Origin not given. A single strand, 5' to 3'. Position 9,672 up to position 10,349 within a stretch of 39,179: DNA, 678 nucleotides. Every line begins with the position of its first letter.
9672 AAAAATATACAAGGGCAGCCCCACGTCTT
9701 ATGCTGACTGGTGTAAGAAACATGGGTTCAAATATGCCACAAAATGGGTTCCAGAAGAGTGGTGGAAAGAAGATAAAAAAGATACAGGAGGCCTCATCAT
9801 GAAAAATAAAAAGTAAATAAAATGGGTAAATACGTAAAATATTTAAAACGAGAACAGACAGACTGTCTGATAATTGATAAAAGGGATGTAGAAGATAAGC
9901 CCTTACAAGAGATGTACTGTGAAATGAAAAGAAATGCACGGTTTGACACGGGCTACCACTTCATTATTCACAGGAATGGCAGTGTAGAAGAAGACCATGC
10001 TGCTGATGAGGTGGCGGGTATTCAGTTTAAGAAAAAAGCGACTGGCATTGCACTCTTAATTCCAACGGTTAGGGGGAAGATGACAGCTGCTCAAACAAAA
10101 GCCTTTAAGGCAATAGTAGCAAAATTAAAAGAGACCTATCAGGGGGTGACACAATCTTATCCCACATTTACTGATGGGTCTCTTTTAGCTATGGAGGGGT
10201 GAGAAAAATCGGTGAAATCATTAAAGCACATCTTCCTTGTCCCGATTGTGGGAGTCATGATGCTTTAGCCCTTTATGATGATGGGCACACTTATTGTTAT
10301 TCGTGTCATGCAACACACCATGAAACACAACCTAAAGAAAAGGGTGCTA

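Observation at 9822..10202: gp3.5 homologue lacking zinc ligands: apparently a non-catalytic RNAP regulator, with lysis handled by a separate endolysin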

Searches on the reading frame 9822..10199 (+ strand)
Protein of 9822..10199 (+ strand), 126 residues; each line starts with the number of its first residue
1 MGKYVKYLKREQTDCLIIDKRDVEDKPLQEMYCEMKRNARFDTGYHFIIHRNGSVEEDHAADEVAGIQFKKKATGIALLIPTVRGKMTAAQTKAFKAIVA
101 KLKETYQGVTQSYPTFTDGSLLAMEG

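Call 4: search_protein_families(library=pfam, proteins=[window:9822-10199:+], max_evalue=10)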
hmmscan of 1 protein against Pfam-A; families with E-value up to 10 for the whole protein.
window:9822-10199:+ (126 aa): 3 families
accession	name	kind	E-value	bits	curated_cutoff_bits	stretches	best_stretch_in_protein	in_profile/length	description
PF01510.30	Amidase_2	-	6.9e-05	23.6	26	1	32-109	25-110/131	N-acetylmuramoyl-L-alanine amidase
PF00763.28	THF_DHG_CYH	-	0.069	13.9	32.8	1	23-84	35-97/115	Tetrahydrofolate dehydrogenase/cyclohydrolase, catalytic domain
PF04273.18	BLH_phosphatase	-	0.13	13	26.1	1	36-100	21-83/110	Beta-lactamase hydrolase-like protein, phosphatase-like domain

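Call 5: search_protein_families(library=phrogs, proteins=[window:9822-10199:+], max_evalue=1)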
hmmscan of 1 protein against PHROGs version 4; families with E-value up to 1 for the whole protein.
window:9822-10199:+ (126 aa): 1 family
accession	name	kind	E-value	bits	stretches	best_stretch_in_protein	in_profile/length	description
phrog_822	-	lysis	8.5e-11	43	1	5-109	16-130/215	amidase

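Call 7: search_dna_similar(query=window:9822-10199:+, collection=phages, mode=protein, max_rows=40, rows=spread, max_evalue=0.001)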
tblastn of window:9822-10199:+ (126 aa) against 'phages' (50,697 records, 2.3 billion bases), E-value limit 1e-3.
Records with a match: 47; places in all: 47; records where one place covers at least 80% of the query: 43.
Best place of each record, by identity: <60% 47.
By first word of the organism name: Klebsiella 28; Dickeya 9; Aeromonas 6; Escherichia 3; Enterobacter 1.
By host as written in the record: Klebsiella pneumoniae 15; Dickeya solani DSM28711 7; Aeromonas hydrophila 3; Escherichia coli 49 2; Dickeya solani 2; Klebsiella pneumoniae 409 2; - 2; Aeromonas salmonicida 1; and 13 more.
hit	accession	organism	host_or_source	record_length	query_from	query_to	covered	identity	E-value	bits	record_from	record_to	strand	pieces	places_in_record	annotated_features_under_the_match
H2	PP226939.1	Aeromonas phage phiA014S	Aeromonas hydrophila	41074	5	106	81%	31.3%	2e-4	45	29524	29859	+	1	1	none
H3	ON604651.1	Aeromonas phage JELG-KS1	Aeromonas salmonicida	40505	5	106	81%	31.0%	1e-4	46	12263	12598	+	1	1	endolysin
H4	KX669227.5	Escherichia phage ZG49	Escherichia coli 49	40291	1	106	84%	29.7%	3e-4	45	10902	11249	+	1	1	N-acetylmuramoyl-L-alanine amidase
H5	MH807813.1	Dickeya phage Katbat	Dickeya solani DSM28711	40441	1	107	85%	28.6%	5e-7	52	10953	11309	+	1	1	lysozyme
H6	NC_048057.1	Dickeya phage Katbat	Dickeya solani DSM28711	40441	1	107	85%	28.6%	5e-7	52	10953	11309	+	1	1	amidase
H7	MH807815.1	Dickeya phage Luksen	Dickeya solani DSM28711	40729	1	107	85%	28.6%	1e-6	52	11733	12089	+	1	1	lysozyme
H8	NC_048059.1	Dickeya phage Luksen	Dickeya solani DSM28711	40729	1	107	85%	28.6%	1e-6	52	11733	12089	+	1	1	amidase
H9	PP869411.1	Enterobacter phage vB_EclP_26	Enterobacter cloacae 26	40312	1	106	84%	28.4%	5e-5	47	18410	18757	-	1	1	endolysin | hypothetical protein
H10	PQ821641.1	Escherichia phage SD6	Escherichia sp.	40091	1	106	84%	28.2%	2e-4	45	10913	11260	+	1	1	SD6000020: amidase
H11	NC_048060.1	Dickeya phage Mysterion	Dickeya solani DSM28711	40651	1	107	85%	27.7%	2e-6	51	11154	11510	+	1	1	amidase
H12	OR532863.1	Klebsiella phage RCIP0069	Klebsiella pneumoniae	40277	5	106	81%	28.9%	4e-4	44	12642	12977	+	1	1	endolysin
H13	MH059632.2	Dickeya phage Dagda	Dickeya solani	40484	1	107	85%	26.9%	1e-5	48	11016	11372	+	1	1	lysozyme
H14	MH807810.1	Dickeya phage Dagda_B1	Dickeya solani DSM28711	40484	1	107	85%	26.9%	1e-5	48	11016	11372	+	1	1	lysozyme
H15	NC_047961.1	Dickeya phage Dagda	Dickeya solani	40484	1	107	85%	26.9%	1e-5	48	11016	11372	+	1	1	amidase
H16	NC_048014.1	Klebsiella phage vB_KpnP_IME321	Klebsiella pneumoniae 409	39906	5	108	83%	27.6%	1e-3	43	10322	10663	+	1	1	amidase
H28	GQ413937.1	Klebsiella phage KP32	Klebsiella pneumoniae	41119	5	108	83%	27.2%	7e-4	43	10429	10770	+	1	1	15: lysozyme | 15: peptidoglycan recognition proteins (PGRPs) are pattern recognition ... | 15: amidase catalytic site; other site | 15: Zn binding residues; other site | 15: substrate binding site; other site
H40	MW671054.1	Aeromonas phage PZL-Ah152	Aeromonas hydrophila Ah-152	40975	5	70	52%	36.4%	7e-4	43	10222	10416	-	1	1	lysozyme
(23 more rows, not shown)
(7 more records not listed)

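Call 9: search_solved_structures(query=window:9822-10199:+, max_evalue=10, show_alignments=4)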
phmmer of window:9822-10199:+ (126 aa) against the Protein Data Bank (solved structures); distinct sequences matched with E-value up to 10: 5.
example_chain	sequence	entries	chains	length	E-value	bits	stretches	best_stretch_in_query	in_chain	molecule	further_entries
1aro_L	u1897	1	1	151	0.00053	23.6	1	5-109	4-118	T7 LYSOZYME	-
1lba_A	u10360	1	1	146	0.0027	21.3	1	10-109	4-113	T7 LYSOZYME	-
8ro1_L2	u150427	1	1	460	0.57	13.8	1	20-104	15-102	CWF19-like protein 2 homolog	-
1sk4_A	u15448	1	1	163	2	12.1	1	3-83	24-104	Peptidoglycan recognition protein I-alpha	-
1sk3_A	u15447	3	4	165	2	12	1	3-83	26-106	Peptidoglycan recognition protein I-alpha | peptidoglycan recognition protein-I-alpha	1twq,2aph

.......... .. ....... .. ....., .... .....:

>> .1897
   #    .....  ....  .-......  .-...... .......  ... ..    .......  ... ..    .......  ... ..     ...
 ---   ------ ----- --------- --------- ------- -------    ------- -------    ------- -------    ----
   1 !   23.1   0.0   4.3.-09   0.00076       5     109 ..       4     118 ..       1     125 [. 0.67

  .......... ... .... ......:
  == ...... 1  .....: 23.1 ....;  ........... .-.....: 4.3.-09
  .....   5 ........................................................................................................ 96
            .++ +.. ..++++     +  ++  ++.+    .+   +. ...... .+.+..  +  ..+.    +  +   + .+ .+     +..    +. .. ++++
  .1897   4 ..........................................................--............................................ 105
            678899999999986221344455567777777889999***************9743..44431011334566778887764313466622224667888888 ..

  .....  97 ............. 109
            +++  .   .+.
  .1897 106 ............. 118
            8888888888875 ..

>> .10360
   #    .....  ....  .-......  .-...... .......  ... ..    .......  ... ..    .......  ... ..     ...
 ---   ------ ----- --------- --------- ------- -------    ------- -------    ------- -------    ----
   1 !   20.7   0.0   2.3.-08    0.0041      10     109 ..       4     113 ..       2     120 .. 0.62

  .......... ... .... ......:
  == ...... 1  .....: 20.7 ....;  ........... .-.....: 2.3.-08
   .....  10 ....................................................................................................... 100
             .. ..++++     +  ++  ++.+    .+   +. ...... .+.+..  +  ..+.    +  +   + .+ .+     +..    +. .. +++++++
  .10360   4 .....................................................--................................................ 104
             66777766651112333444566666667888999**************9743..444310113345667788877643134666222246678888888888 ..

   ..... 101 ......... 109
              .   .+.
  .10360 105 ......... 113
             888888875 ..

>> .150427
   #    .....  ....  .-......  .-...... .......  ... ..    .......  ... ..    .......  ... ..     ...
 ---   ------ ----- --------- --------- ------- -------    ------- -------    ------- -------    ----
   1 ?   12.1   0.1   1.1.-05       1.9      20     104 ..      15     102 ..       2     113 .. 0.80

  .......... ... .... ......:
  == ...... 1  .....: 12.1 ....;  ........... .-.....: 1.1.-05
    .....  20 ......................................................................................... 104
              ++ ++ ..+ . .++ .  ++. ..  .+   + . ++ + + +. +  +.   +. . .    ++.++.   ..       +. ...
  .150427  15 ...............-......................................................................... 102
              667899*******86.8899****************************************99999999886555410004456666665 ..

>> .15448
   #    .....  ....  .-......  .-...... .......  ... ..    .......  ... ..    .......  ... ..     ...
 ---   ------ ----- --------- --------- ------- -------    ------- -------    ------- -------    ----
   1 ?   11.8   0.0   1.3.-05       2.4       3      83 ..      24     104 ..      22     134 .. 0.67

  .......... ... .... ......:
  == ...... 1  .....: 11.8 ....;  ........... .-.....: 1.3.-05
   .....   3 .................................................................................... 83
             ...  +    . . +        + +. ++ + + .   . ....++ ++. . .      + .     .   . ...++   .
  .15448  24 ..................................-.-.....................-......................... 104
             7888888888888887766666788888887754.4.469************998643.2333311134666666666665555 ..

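Call 10: find_homologous_proteins(query=window:9822-10199:+, max_evalue=0.001)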
Query window:9822-10199:+ (126 aa): 2 proteins with E <= 0.001 among 9 candidates.
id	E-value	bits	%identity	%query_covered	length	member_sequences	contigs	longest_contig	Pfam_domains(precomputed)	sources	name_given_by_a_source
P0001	2.1e-76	272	98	100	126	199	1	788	-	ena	-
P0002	2.9e-56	207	73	100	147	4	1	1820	-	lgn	-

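Call 14: find_related_loci(query=window:9822-10199:+, collection=viral_contigs, flank=10000)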
Query window:9822-10199:+ (126 aa) in viral_contigs; peptide patterns used: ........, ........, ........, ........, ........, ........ (x = any residue, [..] = any of these).
35 stretches matched a pattern; 15 encode a relative of the query (tblastn E <= 1e-3); 14 distinct loci.
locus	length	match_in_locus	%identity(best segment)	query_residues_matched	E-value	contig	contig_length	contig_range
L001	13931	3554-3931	100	1-126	1e-84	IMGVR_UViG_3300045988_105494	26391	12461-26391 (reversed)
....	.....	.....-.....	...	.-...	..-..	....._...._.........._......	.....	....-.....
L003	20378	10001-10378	99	1-126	2e-84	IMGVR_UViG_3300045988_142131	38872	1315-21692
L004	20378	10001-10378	99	1-126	4e-84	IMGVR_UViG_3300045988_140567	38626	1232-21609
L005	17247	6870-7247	99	1-126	4e-84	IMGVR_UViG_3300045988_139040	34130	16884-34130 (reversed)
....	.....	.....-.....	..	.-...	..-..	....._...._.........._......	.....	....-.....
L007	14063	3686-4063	98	1-126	1e-83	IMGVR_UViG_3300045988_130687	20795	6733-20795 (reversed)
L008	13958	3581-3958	98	1-126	9e-84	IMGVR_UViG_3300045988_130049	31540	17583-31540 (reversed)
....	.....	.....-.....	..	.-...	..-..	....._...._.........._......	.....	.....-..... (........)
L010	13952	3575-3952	98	1-126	4e-83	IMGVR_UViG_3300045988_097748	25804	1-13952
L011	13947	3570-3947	97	1-126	5e-83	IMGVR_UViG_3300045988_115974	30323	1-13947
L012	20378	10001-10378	97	1-126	6e-82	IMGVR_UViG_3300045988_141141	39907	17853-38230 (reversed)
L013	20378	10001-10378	98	1-126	6e-82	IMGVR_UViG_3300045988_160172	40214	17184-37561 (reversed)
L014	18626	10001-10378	98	1-126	5e-82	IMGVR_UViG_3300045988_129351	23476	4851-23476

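Call 15: find_encoding_contigs(protein=P0002, flank=10000)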
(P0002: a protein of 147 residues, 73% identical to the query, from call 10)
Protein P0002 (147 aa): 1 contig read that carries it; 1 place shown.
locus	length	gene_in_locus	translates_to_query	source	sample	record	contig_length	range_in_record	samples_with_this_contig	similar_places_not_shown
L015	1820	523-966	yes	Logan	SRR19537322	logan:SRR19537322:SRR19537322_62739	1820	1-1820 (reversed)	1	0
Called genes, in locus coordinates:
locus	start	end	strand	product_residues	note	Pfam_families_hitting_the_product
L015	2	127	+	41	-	?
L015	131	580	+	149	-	PF05367:Phage_endo_I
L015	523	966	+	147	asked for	-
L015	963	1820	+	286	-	?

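Call 17: get_annotated_region(hit=H5, flank=1500)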
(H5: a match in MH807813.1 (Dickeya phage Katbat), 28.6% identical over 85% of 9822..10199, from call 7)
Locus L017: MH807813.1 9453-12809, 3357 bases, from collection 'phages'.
description: Dickeya phage Katbat, complete genome.
organism: Dickeya phage Katbat (NCBI taxid 2320191)
taxonomy: Viruses; Duplodnaviria; Heunggongvirae; Uroviricota; Caudoviricetes; Autographiviridae; Studiervirinae; Aarhusvirus; Aarhusvirus katbat
host: Dickeya solani DSM28711; source: wastewater; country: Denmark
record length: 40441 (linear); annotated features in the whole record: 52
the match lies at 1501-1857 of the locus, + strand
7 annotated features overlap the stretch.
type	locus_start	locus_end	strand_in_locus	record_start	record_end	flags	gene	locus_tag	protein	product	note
CDS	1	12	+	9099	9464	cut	-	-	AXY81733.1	hypothetical protein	-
CDS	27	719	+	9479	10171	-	-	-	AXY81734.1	single-stranded DNA-binding protein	-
CDS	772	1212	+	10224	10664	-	-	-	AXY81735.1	endonuclease I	-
CDS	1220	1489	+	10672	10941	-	-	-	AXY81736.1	hypothetical protein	-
CDS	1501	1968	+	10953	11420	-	-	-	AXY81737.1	lysozyme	-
CDS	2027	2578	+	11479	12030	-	-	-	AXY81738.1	tRNA nucleotidyltransferase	-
CDS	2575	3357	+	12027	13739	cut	-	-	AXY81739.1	primase/helicase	-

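Call 18: get_annotated_region(hit=H28, flank=1500)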
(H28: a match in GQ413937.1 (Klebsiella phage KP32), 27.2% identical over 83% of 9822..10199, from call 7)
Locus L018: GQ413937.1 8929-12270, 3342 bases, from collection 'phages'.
description: Klebsiella phage KP32, complete genome.
organism: Klebsiella phage KP32 (NCBI taxid 674082)
taxonomy: Viruses; Duplodnaviria; Heunggongvirae; Uroviricota; Caudoviricetes; Autographiviridae; Studiervirinae; Przondovirus; Przondovirus KP32
host: Klebsiella pneumoniae; source: -; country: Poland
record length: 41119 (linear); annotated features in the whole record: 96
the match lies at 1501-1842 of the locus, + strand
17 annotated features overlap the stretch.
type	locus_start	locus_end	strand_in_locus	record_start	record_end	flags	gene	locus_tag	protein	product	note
CDS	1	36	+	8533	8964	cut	11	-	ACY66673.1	hypothetical protein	-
CDS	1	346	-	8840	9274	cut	12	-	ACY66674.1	hypothetical protein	-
CDS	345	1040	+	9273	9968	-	13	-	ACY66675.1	single-stranded DNA-binding protein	binds single-stranded DNA; essential for DNA replication and recombination in phage T7; gp2.5; SSB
misc_feature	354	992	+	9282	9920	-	13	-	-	-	Region: PHA00458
CDS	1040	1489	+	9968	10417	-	14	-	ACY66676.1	endonuclease I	T7 endonuclease I is a Holliday junction resolvase encoded by T7 gene 3; mutants in gene 3 are defective in ...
misc_feature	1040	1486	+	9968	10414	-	14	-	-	-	phage endonuclease I; cl11622; Region: phage_endo_I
CDS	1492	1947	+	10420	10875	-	15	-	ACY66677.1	lysozyme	T7 lysozyme hydrolyzes an amide bond in the host cell wall following its release from the cytoplasm; T7 lysozyme ...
misc_feature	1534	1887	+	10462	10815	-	15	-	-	-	peptidoglycan recognition proteins (PGRPs) are pattern recognition receptors that bind, and in certain cases, hydrolyze ...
misc_feature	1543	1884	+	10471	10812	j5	15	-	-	-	amidase catalytic site; other site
misc_feature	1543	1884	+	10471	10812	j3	15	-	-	-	Zn binding residues; other site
misc_feature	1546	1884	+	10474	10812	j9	15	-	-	-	substrate binding site; other site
CDS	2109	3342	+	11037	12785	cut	16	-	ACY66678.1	DNA primase/helicase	-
misc_feature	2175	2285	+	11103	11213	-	16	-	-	-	zinc-binding domain of primase-helicase; cl07038; Region: prim_Zn_Ribbon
misc_feature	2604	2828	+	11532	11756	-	16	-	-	-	topoisomerase-primase domain; nucleotidyl transferase/hydrolase domain found in type IA, type IIA and type IIB ...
misc_feature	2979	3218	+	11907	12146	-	16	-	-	-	GP4d_helicase is a homohexameric 5'-3' helicases; helicases couple NTP hydrolysis to the unwinding of nucleic acid ...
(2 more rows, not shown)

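Call 19: get_annotated_region(hit=H3, flank=1500)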
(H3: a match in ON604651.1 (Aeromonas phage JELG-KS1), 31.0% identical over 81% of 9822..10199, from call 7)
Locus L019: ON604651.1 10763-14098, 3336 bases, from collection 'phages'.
description: Aeromonas phage JELG-KS1, complete genome.
organism: Aeromonas phage JELG-KS1 (NCBI taxid 2951233)
taxonomy: Viruses; Duplodnaviria; Heunggongvirae; Uroviricota; Caudoviricetes; Autographiviridae; Studiervirinae
host: Aeromonas salmonicida; source: wastewater; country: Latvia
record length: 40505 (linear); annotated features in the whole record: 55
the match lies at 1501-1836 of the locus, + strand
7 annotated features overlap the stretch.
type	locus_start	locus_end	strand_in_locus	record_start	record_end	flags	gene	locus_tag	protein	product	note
CDS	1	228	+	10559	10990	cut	-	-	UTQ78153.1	hypothetical protein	ORF17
CDS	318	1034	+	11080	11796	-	-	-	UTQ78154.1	single-stranded DNA-binding protein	ORF18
CDS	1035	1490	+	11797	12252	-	-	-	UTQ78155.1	endonuclease I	ORF19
CDS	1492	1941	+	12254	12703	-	-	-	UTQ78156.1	endolysin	ORF20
CDS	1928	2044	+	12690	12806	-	-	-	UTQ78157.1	hypothetical protein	ORF21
CDS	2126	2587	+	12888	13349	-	-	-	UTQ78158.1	hypothetical protein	ORF22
CDS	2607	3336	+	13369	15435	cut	-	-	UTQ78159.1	DNA polymerase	ORF23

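Call 24: search_protein_representatives(protein=window:9822-10199:+)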
Query: 126 residues. Proteins with E-value up to 0.001 (for the whole library): 41; up to 1e-10: 2; up to 1e-30: 1. The best 41 are listed.
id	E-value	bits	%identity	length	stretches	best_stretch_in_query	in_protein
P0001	6.5e-77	271.6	98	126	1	1-126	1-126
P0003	1.1e-20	90.3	41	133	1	5-123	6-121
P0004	8.6e-10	55.2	31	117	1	5-109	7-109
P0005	8.9e-10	55.1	31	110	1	6-102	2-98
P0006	1.2e-09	54.7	32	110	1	6-110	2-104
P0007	6.0e-08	49.2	27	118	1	5-107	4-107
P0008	7.9e-08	48.9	29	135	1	3-106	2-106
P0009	8.3e-08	48.8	32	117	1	3-108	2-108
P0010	1.2e-07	48.2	34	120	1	5-102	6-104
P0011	1.5e-07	47.9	33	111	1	7-106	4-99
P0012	2.0e-07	47.5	24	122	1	5-116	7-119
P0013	7.9e-07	45.6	38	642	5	88-123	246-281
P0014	1.3e-06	44.9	27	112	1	9-107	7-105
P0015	2.1e-06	44.3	32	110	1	8-106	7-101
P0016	2.5e-06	44.0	30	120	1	7-108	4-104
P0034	2.4e-04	37.6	29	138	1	5-80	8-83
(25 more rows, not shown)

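Call 27: find_encoding_contigs(protein=P0003, flank=10000, max_places=3)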
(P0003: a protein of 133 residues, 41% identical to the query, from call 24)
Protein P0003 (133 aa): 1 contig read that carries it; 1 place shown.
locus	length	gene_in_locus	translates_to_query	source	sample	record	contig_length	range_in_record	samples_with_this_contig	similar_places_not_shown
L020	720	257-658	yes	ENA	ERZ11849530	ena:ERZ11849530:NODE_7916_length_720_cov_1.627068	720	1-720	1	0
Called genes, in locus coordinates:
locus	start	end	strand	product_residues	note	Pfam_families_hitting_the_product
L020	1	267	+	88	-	?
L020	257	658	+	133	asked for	-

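Call 28: find_encoding_contigs(protein=P0005, flank=10000, max_places=3)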
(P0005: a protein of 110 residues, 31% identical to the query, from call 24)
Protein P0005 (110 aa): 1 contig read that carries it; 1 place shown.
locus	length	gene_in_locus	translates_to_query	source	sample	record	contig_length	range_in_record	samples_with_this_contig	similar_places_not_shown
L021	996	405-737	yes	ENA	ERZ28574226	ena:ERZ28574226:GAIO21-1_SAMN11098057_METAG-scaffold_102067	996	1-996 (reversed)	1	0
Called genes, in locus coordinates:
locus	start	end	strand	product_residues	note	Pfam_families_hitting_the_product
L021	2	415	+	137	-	?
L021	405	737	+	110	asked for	-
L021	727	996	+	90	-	?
